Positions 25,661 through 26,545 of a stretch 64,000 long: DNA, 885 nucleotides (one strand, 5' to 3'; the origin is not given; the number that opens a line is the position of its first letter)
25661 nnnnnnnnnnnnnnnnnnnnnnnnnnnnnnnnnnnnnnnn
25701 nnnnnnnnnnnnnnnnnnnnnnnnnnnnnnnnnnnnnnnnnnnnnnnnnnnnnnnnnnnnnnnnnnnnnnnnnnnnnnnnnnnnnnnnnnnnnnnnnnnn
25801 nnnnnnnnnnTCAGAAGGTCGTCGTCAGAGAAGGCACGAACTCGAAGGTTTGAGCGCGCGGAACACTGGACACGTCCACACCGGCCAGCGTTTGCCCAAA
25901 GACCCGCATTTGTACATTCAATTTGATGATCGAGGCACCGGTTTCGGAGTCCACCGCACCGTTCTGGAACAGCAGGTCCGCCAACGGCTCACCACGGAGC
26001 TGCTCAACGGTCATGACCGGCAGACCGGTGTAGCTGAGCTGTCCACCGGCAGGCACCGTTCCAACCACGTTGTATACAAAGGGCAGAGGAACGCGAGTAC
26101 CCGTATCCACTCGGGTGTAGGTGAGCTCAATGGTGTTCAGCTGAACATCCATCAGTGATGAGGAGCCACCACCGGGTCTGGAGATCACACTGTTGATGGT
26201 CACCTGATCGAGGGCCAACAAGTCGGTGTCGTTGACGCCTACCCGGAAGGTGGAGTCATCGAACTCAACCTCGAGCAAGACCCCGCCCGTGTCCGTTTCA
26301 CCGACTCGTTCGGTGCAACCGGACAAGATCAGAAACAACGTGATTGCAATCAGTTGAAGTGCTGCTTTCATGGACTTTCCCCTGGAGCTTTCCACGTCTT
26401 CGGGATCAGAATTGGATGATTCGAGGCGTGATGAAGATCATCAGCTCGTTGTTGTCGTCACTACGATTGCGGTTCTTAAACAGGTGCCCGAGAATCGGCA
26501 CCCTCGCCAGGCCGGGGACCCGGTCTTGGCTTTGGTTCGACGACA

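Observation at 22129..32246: pilMNOPQ operon continues into three secreted Ig-like lipoproteins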

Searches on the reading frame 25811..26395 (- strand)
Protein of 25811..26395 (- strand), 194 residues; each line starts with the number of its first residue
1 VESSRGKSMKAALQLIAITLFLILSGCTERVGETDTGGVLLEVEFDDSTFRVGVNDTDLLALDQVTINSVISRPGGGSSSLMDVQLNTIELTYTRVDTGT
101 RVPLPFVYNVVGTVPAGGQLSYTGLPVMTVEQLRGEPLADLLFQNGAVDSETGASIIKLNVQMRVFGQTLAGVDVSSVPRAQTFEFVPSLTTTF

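Call 4: search_protein_families(library=pfam, proteins=[window:25811-26395:-], max_evalue=0.01)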
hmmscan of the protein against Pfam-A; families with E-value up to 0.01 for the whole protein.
window:25811-26395:- (194 aa): 0 families

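Call 9: find_homologous_proteins(query=window:25814-26371:-, max_evalue=0.001)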
Query seq(186 aa) (186 aa): 133 proteins with E <= 0.001 among 407 candidates; the best 120 are listed.
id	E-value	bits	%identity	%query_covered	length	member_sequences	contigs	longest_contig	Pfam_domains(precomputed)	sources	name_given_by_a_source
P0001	8.5e-112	389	100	100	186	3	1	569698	-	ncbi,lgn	-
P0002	3.3e-98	344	85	100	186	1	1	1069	-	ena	-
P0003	1.5e-97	342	85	100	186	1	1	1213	-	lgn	-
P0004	5.4e-94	331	84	100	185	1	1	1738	-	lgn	-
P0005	2.0e-87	309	76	100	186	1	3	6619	-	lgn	-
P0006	3.1e-83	296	79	90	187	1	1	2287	-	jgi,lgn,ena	-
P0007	2.1e-80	286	72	98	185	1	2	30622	-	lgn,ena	-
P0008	2.8e-78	279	72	100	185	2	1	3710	-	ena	-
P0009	4.9e-76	272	70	100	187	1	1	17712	-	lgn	-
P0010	5.3e-75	269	66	98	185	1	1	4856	-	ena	-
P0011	3.9e-73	263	65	100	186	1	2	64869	-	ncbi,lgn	ncbi:MAG: hypothetical protein AAGN66_06110 [Acidobacteriota bacterium]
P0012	1.5e-72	261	67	98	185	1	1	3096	-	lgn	-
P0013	7.6e-69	249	64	99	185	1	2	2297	-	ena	-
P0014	5.1e-68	246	65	99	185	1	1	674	-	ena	-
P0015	4.4e-67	243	63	91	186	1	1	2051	-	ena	-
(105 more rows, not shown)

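Call 13: find_related_loci(query=A2, collection=genome_contigs, flank=10000)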
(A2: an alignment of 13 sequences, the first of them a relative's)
Query A2 (186 aa) in genome_contigs; peptide patterns used: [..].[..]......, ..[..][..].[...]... (x = any residue, [..] = any of these).
235 stretches matched a pattern; 142 encode a relative of the query (tblastn E <= 1e-3); the best 80 are kept; 80 distinct loci.
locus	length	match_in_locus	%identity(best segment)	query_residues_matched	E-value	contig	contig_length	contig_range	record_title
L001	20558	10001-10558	94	1-186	4e-113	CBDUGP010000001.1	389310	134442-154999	MAG TPA_asm: uncultured bacterium isolate SRR22808116_maxbin2_13 genome assembly, contig: ERZ25043450.5, whole genome sh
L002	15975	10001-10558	65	1-186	4e-80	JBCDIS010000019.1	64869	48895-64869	MAG: Acidobacteriota bacterium isolate P01_H01_bin.185 k141_1911152_length_64869_cov_14.0000, whole genome shotgun seque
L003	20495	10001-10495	58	18-182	1e-60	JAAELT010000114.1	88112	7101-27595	MAG: bacterium isolate Bpl_12 BplG_CONTIG1167026, whole genome shotgun sequence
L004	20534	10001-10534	51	2-183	7e-58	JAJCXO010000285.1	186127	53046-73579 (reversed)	MAG: Acidobacteriota bacterium isolate OFTM223 OFTM223_284, whole genome shotgun sequence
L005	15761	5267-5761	53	18-182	4e-56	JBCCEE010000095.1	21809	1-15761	MAG: Acidobacteriota bacterium isolate P01_B01_bin.10 k141_691186_length_21809_cov_19.6757, whole genome shotgun sequenc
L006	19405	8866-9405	48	7-182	2e-55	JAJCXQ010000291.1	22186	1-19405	MAG: Acidobacteriota bacterium isolate OFTM268 OFTM268_290, whole genome shotgun sequence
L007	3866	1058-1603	45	1-182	2e-53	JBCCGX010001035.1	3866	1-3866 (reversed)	MAG: Acidobacteriota bacterium isolate P01_B01_bin.53 k141_2067497_length_3866_cov_53.5458, whole genome shotgun sequenc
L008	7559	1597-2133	50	7-178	2e-51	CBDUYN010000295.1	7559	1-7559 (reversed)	MAG TPA_asm: uncultured bacterium isolate SRR22302374_binner12_Refined_89 genome assembly, contig: ERZ26661914.7950, who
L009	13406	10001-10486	51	19-178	2e-47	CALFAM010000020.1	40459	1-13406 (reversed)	MAG: uncultured bacterium isolate R1_Bin_Bin_46_1 genome assembly, contig: c_000000115810, whole genome shotgun sequence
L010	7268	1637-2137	50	14-178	2e-47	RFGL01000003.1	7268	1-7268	MAG: Acidobacteria bacterium isolate J023 k99_7387, whole genome shotgun sequence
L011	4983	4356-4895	46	2-179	8e-46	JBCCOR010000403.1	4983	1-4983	MAG: Acidobacteriota bacterium isolate P01_D01_bin.109 k141_2954163_length_4983_cov_9.0000, whole genome shotgun sequenc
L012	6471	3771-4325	43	1-178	7e-44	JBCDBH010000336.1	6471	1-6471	MAG: Acidobacteriota bacterium isolate P01_F01_bin.79 k141_1969862_length_6471_cov_10.0000, whole genome shotgun sequenc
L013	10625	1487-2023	45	7-180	2e-42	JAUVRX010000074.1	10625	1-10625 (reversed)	MAG: Acidobacteriota bacterium isolate CSMAG_725 CSMAG_725_k127_503075_length_10625_cov_26.8828, whole genome shotgun se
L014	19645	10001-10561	46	1-184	7e-42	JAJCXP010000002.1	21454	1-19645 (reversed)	MAG: Acidobacteriota bacterium isolate OFTM233 OFTM233_1, whole genome shotgun sequence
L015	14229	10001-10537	44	7-180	3e-41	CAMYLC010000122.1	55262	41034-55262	MAG: Thermoanaerobaculia bacterium isolate FCS_M_Acidobacteriota_05 genome assembly, contig: scaffold_437, whole genome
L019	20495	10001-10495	41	18-180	3e-40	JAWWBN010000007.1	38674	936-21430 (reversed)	MAG: Thermoanaerobaculia bacterium isolate HN16.bin.12 k141_1220144_length_38674_cov_38.3935, whole genome shotgun seque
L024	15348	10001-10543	42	2-180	7e-39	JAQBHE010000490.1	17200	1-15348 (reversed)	MAG: Holophagae bacterium isolate MAG_452_bin-34 452_bin-34_ctg-490, whole genome shotgun sequence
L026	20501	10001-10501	41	17-178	3e-38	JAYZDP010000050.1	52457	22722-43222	MAG: Acidobacteriota bacterium isolate XB_MAG1256 DB_MAG1256_0050, whole genome shotgun sequence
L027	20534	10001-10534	43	7-180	7e-38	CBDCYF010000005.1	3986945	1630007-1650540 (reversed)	MAG: Candidatus Multivoradales bacterium isolate fa92297e-59d4-4d54-97ff-e4ae523241f8 genome assembly, contig: contig_5,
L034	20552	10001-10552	39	4-180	2e-37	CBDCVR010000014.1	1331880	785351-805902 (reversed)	MAG: Candidatus Multivoradales bacterium isolate 0088ef25-fcbd-47ff-864f-d136ca1a03a8 genome assembly, contig: contig_14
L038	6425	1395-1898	41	19-184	8e-36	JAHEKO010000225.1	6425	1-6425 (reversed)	MAG: Acidobacteria bacterium isolate Ww585 NODE_48334_length_6425_cov_15.113579, whole genome shotgun sequence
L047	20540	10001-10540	36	1-180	1e-32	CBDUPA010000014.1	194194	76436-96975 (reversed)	MAG TPA_asm: uncultured bacterium isolate SRR22808130_concoct_95 genome assembly, contig: ERZ25043460.19, whole genome s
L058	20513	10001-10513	35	1-170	1e-18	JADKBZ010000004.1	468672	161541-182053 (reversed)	MAG: Holophagales bacterium isolate OdNE_18-Q3-R46-58_BATAC.193 tig00002085-10-4670730, whole genome shotgun sequence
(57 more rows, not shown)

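Call 18: search_protein_families(library=ncbifam, proteins=[window:25811-26371:-], max_evalue=0.01)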
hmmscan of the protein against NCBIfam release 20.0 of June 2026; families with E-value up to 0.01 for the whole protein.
window:25811-26371:- (186 aa): 0 families

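Call 21: predict_structure(alignment_id=A1)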
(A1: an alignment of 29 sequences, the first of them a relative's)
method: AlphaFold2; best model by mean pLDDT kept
length: 186 residues; sequences in the alignment: 29
mean_pLDDT: 86.9   pTM: 0.71
mean pLDDT of the five models: 86.9, 86.6, 86.1, 85.7, 85.5
residues with pLDDT >= 90: 127; 70-90: 39; 50-70: 16; < 50: 4
segments of 3 or more residues with pLDDT < 50: 21-24
pLDDT, mean of each block of 10 residues (from residue 1): 75 68 58 86 89 92 81 91 95 94 92 93 93 92 93 95 91 94 74
secondary structure, 60 per line:
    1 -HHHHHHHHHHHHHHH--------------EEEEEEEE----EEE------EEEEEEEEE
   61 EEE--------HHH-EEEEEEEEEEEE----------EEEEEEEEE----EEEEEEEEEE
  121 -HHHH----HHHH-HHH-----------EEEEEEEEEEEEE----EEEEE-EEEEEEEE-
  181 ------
elements in order: H2-16 E31-38 E43-45 E52-63 E76-87 E98-106 E111-120 H122-125 H130-133 E149-161 E166-170 E172-179

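Call 24: fold_search(model_id=the predicted structure, library=pdb)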
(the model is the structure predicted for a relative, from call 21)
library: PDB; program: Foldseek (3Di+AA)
matches with E <= 10: 1159; with E <= 0.001: 1
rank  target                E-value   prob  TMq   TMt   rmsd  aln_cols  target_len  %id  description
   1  9n9j_5                4.3e-04  1.00  0.44  0.55  14.8       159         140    9  Structure of a GRP94 folding intermediate engaged with a CCDC134- and FKBP11-bound secretory translocon (released 2025-11-19)
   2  8b5l_q                1.2e-03  1.00  0.44  0.52   5.1       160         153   10  Cryo-EM structure of ribosome-Sec61-TRAP (TRanslocon Associated Protein) translocon complex (released 2023-03-01)
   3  1tza_A                1.4e-03  1.00  0.34  0.45   8.8       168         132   10  X-ray structure of Northeast Structural Genomics Consortium target SoR45 (released 2004-07-27)
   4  8rjc_5                1.8e-03  1.00  0.46  0.47   4.9       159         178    9  Structure of the rabbit 80S ribosome stalled on a 2-TMD rhodopsin intermediate in complex with Sec61-TRAP, open confor (released 2024-01-24)
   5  1tza_B                2.1e-03  0.99  0.32  0.43   8.1       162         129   10  X-ray structure of Northeast Structural Genomics Consortium target SoR45 (released 2004-07-27)
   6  7n9k                  2.7e-03  0.75  0.23  0.19   8.7       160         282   11  KirBac3.1 L124M mutant (released 2021-12-29)
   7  8btk_TA               3.0e-03  1.00  0.43  0.46   5.2       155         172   10  Structure of the TRAP complex with the Sec translocon and a translating ribosome (released 2023-05-24)
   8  8yjb_G                3.0e-03  1.00  0.43  0.11   5.0       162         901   10  Cryo-EM structure of the human DSS1-INTAC complex (released 2025-03-05)
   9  1xl6_A                3.0e-03  0.69  0.24  0.18   8.6       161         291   10  Intermediate gating structure 2 of the inwardly rectifying K+ channel KirBac3.1 (released 2004-12-07)
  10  7n9l                  3.3e-03  0.72  0.23  0.18   8.7       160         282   11  KirBac3.1 C71S C262S (released 2021-12-29)
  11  2qki_E                4.2e-03  0.97  0.31  0.31   7.4       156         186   12  Human C3c in complex with the inhibitor compstatin (released 2007-08-14)
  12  2z34_B                4.2e-03  0.95  0.33  0.39  12.6       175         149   13  Crystal structure of SpCia1/Asf1 complex with Hip1 (released 2008-03-11)
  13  9bdw_A                4.4e-03  0.96  0.33  0.26   8.3       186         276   11  NF-kappaB RelA homo-dimer bound to GC-centric kappaB DNA (released 2024-04-24)
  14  2wln_A                4.4e-03  0.72  0.24  0.19   8.8       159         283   11  POTASSIUM CHANNEL FROM MAGNETOSPIRILLUM MAGNETOTACTICUM (released 2010-06-09)
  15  1ram_A                4.7e-03  0.94  0.32  0.25   8.8       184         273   12  A NOVEL DNA RECOGNITION MODE BY NF-KB P65 HOMODIMER (released 1998-05-27)
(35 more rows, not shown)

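Call 40: search_protein_representatives(alignment_id=A1)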
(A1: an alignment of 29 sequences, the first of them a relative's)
Query: 29 sequences, 180 profile positions. Proteins with E-value up to 0.001 (for the whole library): 307; up to 1e-10: 166; up to 1e-30: 44. The best 150 are listed.
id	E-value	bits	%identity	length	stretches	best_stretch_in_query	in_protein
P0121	7.3e-72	256.7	-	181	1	1-180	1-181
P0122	1.8e-69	249.0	-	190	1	4-180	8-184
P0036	6.4e-68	243.9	-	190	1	1-180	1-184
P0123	8.7e-62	223.9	-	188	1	6-180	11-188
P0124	1.2e-61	223.5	-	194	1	1-180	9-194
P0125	1.4e-58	213.4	-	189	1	6-180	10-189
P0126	3.1e-56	205.8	-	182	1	4-180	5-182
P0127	3.7e-55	202.3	-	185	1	7-180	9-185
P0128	1.8e-54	200.1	-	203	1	5-179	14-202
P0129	1.4e-53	197.2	-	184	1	1-178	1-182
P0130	9.1e-53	194.5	-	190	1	3-180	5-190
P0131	2.9e-52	192.9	-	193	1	1-179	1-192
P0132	4.1e-52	192.4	-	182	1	1-180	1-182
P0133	8.3e-52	191.4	-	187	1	1-180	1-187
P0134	1.2e-51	190.9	-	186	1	6-180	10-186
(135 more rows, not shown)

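Call 43: search_solved_structures(query=A1, max_evalue=1)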
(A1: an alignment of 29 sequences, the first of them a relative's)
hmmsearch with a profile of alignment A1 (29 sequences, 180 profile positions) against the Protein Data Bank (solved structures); distinct sequences matched with E-value up to 1: 2.
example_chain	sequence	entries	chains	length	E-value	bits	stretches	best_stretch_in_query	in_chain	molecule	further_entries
2c24_A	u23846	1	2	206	0.52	12.8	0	107-142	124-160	ENDOGLUCANASE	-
1wmx_A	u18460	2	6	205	0.52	12.8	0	107-142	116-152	COG3291: FOG: PKD repeat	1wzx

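Call 56: find_encoding_contigs(protein=P0001, flank=3000, max_places=3)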
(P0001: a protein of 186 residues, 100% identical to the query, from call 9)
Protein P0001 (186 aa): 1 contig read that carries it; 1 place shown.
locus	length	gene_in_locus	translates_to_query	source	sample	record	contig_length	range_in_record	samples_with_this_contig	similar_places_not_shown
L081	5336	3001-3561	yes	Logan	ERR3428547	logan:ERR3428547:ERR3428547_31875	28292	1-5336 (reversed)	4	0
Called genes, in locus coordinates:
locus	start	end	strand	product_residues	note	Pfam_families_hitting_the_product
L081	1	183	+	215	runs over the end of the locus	-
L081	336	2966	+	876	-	PF11741:AMIN, PF21305:type_II_gspD_N0 (weak), PF07660:STN (weak), PF03958:Secretin_N, PF00263:Secretin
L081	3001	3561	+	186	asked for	-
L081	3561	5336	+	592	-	?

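Call 71: search_protein_families(library=pfam, proteins=[L026:10479-11831:+, L019:10513-11769:+, L034:10566-11642:+, L024:10559-13237:+, L047:10566-12800:+, L015:10573-11379:+, L058:10587-13583:+, L038:3311-5347:+, L027:11889-13463:+], max_evalue=0.001)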
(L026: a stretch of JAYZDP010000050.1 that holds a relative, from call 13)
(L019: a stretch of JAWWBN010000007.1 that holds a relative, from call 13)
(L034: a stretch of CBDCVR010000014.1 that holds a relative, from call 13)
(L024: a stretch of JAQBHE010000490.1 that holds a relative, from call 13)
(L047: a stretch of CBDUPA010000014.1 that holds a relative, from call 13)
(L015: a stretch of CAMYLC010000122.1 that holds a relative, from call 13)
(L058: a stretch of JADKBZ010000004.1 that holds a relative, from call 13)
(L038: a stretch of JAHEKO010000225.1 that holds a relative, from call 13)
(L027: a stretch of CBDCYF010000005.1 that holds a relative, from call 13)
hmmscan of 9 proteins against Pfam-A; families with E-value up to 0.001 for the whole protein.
L026:10479-11831:+ (450 aa): 2 families
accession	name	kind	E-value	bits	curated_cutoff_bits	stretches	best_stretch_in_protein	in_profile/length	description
PF13948.11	DUF4215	-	4.2e-20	72.2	27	3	413-446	16-46/47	Domain of unknown function (DUF4215)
PF01833.30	TIG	-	8.8e-08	32.5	20.9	1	167-261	2-72/84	IPT/TIG domain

L019:10513-11769:+ (418 aa): 3 families
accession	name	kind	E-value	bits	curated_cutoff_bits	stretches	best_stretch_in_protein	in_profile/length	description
PF18911.6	PKD_4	-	1.7e-29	102.1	27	2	244-299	22-78/85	PKD domain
PF00801.26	PKD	-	1.5e-20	73.4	23.5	2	244-292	15-67/80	PKD domain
PF01833.30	TIG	-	6.6e-08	32.9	20.9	1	310-397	2-72/84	IPT/TIG domain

L034:10566-11642:+ (358 aa): 3 families
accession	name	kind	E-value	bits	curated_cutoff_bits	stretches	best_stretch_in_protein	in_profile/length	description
PF18911.6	PKD_4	-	3.3e-13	49.9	27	1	160-222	14-76/85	PKD domain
PF01833.30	TIG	-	4.6e-10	39.8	20.9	1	235-287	3-60/84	IPT/TIG domain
PF00801.26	PKD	-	3.7e-08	33.7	23.5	1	167-215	14-66/80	PKD domain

L024:10559-13237:+ (892 aa): 4 families
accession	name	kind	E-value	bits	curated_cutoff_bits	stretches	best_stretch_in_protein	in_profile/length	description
PF18911.6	PKD_4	-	9.6e-53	176.6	27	4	579-643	24-83/85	PKD domain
PF00801.26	PKD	-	5.1e-44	148.6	23.5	4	570-642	8-79/80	PKD domain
PF01833.30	TIG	-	1.3e-30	105.7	20.9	4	255-339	3-73/84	IPT/TIG domain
PF18981.6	InlK_D3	-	0.00086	19.8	25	0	784-809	47-72/75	Internalin K domain (D3/D4)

L047:10566-12800:+ (744 aa): 4 families
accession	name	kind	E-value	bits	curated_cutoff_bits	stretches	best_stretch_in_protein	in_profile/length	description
PF01833.30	TIG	-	8e-23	80.7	20.9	3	264-357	1-81/84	IPT/TIG domain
PF18911.6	PKD_4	-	1.1e-14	54.7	27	2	585-655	12-84/85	PKD domain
PF00801.26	PKD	-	7.3e-13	48.8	23.5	2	675-736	10-73/80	PKD domain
PF22352.2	K319L-like_PKD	-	2.1e-05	24.9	27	0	605-656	29-84/84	K319L-like, PKD domain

L015:10573-11379:+ (268 aa): 2 families
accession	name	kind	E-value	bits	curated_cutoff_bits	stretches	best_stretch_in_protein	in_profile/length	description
PF01833.30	TIG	-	7.8e-09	35.9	20.9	1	153-209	2-59/84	IPT/TIG domain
PF09134.16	Invasin_D3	-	4.9e-06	27.4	33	1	50-147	4-95/98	Invasin, domain 3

L058:10587-13583:+ (998 aa): 2 families
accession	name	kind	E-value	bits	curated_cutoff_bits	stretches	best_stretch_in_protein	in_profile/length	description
PF01833.30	TIG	-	6e-52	174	20.9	5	257-353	2-84/84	IPT/TIG domain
PF20144.5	TIG_SUH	-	0.00095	19.7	24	0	479-528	3-49/94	TIG domain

L038:3311-5347:+ (678 aa): 11 families
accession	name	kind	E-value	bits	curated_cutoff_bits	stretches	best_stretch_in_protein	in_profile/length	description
PF14559.12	TPR_19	-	2.2e-15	57.1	25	2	418-466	3-51/68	Tetratricopeptide repeat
PF13428.12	TPR_14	-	8.5e-14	51.1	23.5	1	596-637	3-44/44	Tetratricopeptide repeat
PF13432.12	TPR_16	-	1.4e-11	45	32.7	1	598-637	1-40/65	Tetratricopeptide repeat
PF02369.22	Big_1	-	3.6e-11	43.5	34.9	1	141-201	14-69/93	Bacterial Ig-like domain (group 1)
PF13431.12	TPR_17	-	1.6e-09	37.7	24.4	0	467-494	6-33/34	Tetratricopeptide repeat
PF12895.13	ANAPC3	-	1e-07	32.5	27.2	0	412-463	29-79/82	Anaphase-promoting complex, cyclosome, subunit 3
PF07719.23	TPR_2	-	6.9e-07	29.4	27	0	599-627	6-34/34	Tetratricopeptide repeat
PF13174.12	TPR_6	-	1.8e-06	28.6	26.3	0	600-626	6-32/33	Tetratricopeptide repeat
PF13176.12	TPR_7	-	1.4e-05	25.2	27.9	1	600-628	5-35/36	Tetratricopeptide repeat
PF13424.12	TPR_12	-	3.7e-05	24.3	30.1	0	599-623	50-74/77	Tetratricopeptide repeat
PF13371.12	TPR_9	-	0.0002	21.8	35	0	416-481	5-70/73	Tetratricopeptide repeat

L027:11889-13463:+ (524 aa): 4 families
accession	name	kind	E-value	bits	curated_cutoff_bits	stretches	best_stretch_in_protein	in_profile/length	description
PF18911.6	PKD_4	-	1.5e-24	86.3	27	2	442-516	3-79/85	PKD domain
PF00801.26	PKD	-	2.2e-16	60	23.5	2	452-518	7-78/80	PKD domain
PF02369.22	Big_1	-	5.5e-12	46.1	34.9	2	246-313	4-72/93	Bacterial Ig-like domain (group 1)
PF09134.16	Invasin_D3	-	5.5e-10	40.1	33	2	246-312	7-72/98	Invasin, domain 3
